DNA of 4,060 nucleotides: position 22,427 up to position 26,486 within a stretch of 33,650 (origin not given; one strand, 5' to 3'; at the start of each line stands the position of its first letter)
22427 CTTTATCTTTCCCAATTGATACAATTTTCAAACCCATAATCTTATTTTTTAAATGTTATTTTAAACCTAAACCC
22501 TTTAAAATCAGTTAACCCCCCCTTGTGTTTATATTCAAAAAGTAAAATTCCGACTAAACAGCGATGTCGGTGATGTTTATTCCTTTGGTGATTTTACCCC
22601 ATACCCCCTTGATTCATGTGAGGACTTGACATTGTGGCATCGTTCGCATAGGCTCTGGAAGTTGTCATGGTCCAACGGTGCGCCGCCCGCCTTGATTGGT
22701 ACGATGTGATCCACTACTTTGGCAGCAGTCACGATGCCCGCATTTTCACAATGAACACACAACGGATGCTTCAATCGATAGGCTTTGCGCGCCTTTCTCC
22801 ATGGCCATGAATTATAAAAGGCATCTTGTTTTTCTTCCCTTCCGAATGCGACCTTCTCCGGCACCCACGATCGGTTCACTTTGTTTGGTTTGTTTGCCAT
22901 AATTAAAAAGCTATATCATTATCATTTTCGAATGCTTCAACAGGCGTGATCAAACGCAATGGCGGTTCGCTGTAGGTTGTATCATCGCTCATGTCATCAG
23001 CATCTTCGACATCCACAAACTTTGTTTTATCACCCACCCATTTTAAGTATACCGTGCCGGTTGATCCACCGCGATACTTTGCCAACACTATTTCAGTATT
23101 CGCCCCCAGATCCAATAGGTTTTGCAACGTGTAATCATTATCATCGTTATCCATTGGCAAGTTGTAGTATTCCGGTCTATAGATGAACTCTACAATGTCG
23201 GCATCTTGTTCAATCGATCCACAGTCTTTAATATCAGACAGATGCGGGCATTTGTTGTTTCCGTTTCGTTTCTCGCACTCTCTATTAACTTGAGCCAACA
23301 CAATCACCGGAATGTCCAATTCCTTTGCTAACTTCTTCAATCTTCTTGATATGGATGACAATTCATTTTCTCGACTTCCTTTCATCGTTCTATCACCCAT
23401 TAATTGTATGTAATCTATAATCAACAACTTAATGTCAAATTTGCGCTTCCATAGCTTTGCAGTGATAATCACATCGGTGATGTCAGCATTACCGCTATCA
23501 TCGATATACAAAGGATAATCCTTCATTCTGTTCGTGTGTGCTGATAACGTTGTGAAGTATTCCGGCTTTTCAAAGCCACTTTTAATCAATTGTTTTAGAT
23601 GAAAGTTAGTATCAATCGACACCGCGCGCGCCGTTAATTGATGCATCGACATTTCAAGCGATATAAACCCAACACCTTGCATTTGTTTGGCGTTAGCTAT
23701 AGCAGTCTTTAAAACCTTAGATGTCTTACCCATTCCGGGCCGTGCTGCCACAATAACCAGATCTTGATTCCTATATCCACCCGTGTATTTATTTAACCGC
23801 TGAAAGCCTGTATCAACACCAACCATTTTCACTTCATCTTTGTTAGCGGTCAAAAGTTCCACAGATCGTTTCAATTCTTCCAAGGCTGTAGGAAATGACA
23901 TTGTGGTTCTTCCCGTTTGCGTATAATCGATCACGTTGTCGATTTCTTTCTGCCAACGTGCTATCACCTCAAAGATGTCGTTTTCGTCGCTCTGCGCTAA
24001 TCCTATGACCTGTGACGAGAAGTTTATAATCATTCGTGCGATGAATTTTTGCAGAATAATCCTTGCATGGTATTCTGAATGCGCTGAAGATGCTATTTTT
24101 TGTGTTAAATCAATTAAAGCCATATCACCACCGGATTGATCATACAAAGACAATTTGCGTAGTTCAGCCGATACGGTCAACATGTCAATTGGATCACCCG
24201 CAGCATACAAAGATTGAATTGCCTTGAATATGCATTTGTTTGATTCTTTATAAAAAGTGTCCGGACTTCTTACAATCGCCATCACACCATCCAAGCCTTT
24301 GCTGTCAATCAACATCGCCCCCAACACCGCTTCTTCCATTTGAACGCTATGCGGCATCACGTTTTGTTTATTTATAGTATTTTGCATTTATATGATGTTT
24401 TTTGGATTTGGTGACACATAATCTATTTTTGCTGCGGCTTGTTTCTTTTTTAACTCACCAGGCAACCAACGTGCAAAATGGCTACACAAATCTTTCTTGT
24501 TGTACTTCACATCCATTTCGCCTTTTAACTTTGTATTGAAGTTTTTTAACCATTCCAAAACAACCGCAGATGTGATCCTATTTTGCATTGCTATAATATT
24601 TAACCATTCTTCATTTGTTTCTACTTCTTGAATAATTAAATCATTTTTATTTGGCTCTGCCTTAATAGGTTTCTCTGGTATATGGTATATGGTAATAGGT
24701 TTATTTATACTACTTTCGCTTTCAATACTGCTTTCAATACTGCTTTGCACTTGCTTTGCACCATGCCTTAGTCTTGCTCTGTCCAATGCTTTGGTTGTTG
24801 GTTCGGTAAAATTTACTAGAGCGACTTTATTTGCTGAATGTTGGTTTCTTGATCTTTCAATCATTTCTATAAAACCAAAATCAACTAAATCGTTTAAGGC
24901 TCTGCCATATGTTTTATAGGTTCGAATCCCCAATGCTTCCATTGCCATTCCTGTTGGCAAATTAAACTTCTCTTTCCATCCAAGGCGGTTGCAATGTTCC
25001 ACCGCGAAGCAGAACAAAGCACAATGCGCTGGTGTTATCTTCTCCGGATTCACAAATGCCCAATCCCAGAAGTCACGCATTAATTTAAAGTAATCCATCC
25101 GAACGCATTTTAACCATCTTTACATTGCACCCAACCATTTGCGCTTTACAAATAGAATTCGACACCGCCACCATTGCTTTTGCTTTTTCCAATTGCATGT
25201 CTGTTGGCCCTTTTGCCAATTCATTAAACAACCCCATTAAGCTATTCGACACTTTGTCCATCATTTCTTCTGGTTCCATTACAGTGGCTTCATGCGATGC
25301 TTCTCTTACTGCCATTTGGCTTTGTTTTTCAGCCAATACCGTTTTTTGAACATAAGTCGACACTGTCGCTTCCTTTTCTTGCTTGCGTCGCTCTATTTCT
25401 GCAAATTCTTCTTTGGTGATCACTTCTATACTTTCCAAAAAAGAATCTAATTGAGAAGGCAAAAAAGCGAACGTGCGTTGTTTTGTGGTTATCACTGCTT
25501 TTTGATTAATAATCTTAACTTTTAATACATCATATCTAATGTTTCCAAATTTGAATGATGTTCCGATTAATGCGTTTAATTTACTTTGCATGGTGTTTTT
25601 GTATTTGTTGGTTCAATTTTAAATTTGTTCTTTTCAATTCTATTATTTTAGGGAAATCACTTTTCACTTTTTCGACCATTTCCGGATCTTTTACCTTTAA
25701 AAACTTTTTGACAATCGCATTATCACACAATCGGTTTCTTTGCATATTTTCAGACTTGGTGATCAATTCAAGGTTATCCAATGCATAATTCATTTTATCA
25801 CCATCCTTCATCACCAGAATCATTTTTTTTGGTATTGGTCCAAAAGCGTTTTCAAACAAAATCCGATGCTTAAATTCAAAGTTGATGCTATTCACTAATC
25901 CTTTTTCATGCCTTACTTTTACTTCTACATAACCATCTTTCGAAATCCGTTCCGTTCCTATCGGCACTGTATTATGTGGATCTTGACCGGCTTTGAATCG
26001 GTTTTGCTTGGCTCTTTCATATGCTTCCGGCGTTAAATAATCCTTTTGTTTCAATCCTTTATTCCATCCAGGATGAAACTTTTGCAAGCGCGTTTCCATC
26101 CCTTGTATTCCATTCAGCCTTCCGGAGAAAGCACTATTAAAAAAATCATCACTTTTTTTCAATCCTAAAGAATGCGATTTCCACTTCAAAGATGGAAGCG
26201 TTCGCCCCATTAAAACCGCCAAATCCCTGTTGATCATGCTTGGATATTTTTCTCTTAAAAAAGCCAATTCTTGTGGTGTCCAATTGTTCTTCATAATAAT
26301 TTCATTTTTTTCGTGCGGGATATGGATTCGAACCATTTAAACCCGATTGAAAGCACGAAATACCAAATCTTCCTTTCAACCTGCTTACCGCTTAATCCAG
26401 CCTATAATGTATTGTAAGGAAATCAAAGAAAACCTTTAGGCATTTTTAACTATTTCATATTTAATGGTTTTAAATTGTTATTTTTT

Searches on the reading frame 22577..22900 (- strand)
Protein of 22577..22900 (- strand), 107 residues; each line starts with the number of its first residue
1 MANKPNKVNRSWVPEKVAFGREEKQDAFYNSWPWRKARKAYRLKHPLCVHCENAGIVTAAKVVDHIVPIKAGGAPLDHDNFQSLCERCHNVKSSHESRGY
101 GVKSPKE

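Call 3: search_protein_families(library=pfam, proteins=[window:22577-22900:-], max_evalue=0.01)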
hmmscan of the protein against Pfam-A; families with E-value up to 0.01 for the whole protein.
window:22577-22900:- (107 aa): 2 families
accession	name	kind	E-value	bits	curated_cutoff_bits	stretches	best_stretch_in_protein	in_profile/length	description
PF01844.29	HNH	-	1.4e-09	38.4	21.4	1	48-93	1-45/47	HNH endonuclease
PF14279.12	HNH_5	-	5.9e-05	23.3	27.5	1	48-93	1-44/56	HNH endonuclease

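Call 4: search_protein_families(library=phrogs, proteins=[window:22577-22900:-], max_evalue=0.001)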
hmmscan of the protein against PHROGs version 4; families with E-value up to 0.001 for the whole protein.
window:22577-22900:- (107 aa): 16 families
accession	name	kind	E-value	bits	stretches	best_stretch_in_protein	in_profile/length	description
phrog_144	-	DNA, RNA and nucleotide metabolism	2.3e-26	93.5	1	19-102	57-142/175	HNH endonuclease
phrog_589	-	DNA, RNA and nucleotide metabolism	2.4e-24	87.1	1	23-101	68-147/179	HNH endonuclease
phrog_5956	-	DNA, RNA and nucleotide metabolism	1.6e-22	80.7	1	20-98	33-113/138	HNH endonuclease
phrog_2323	-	DNA, RNA and nucleotide metabolism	1.9e-22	80.3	1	21-100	11-91/113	HNH endonuclease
phrog_119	-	DNA, RNA and nucleotide metabolism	2.5e-14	53.9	1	17-97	174-259/443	HNH endonuclease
phrog_4581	-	head and packaging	8.4e-14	52.8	1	24-97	43-113/395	terminase small subunit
phrog_333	-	DNA, RNA and nucleotide metabolism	5.1e-12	47.1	1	27-98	16-84/138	HNH endonuclease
phrog_6050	-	DNA, RNA and nucleotide metabolism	8.7e-12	45.5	1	40-97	306-362/402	HNH endonuclease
phrog_338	-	DNA, RNA and nucleotide metabolism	8.3e-11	42.8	1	29-98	189-265/340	HNH endonuclease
phrog_25061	-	DNA, RNA and nucleotide metabolism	3e-09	38.6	1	20-96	113-189/219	HNH endonuclease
phrog_2214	-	DNA, RNA and nucleotide metabolism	2.5e-05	24.6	1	28-100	178-244/429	HNH endonuclease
phrog_11604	-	DNA, RNA and nucleotide metabolism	3.8e-05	24.3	1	44-102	74-138/160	HNH endonuclease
phrog_1271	-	DNA, RNA and nucleotide metabolism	5e-05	23.8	1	34-97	254-320/361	HNH endonuclease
phrog_7785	-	DNA, RNA and nucleotide metabolism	8.6e-05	23.6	1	47-95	72-114/147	HNH endonuclease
phrog_17283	-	DNA, RNA and nucleotide metabolism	0.00019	22.7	1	61-94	9-42/71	HNH endonuclease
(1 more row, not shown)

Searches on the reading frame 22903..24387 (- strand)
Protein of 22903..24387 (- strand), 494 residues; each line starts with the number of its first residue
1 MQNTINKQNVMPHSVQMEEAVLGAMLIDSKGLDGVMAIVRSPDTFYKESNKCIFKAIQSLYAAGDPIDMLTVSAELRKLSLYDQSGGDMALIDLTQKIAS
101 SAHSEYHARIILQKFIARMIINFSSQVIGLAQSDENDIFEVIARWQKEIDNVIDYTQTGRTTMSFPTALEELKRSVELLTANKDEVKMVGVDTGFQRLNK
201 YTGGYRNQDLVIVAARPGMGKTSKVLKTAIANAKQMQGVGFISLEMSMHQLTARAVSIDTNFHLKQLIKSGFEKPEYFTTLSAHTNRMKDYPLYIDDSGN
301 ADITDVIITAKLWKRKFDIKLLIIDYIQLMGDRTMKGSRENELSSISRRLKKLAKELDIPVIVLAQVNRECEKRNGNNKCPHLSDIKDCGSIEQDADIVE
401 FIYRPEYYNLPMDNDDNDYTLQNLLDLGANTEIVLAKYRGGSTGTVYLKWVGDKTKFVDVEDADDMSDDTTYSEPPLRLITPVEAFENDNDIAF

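Call 3: search_protein_families(library=pfam, proteins=[window:22903-24387:-], max_evalue=0.01)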
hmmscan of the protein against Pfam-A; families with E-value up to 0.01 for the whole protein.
window:22903-24387:- (494 aa): 4 families
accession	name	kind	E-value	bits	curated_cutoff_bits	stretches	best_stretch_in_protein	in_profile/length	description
PF03796.21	DnaB_C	-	6.6e-78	262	27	1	190-458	1-254/255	DnaB-like helicase C terminal domain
PF00772.26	DnaB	-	8.6e-26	90.4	23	1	11-112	2-102/103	DnaB-like helicase N terminal domain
PF13481.12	AAA_25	-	7.1e-09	36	27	1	186-369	10-192/195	AAA domain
PF06745.19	ATPase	-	1.9e-07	31.2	26.6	1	191-375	1-172/231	KaiC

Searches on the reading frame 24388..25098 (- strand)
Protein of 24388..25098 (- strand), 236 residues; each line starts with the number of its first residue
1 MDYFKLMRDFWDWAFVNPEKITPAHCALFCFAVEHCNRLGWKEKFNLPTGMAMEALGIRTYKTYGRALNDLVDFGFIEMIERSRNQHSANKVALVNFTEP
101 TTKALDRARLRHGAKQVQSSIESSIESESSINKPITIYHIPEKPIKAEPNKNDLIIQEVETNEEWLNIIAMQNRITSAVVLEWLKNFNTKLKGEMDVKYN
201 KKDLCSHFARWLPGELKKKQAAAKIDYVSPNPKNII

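Call 15: search_protein_families(library=pfam, proteins=[window:24388-25098:-], max_evalue=0.01)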
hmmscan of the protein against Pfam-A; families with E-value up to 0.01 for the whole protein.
window:24388-25098:- (236 aa): 1 family
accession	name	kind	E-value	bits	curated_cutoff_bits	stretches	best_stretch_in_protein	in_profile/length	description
PF25200.1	DUF7833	-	6.5e-09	36.1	24.3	1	160-212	5-61/63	Family of unknown function (DUF7833)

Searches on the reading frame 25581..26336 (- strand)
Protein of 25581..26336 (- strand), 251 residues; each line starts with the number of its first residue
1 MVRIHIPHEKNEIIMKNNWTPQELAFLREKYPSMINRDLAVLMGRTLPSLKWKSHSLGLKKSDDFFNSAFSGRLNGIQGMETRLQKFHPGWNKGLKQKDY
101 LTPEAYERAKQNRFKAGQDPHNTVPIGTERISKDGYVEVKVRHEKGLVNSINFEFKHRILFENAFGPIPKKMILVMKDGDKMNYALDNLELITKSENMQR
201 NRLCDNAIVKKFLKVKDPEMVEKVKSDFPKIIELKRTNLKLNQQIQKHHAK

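Call 15: search_protein_families(library=pfam, proteins=[window:25581-26336:-], max_evalue=0.01)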
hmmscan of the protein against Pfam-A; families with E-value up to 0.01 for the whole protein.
window:25581-26336:- (251 aa): 1 family
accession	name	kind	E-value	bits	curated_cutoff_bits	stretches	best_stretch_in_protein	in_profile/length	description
PF13392.12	HNH_3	-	5.8e-13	48.7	24.8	1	155-199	2-46/46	HNH endonuclease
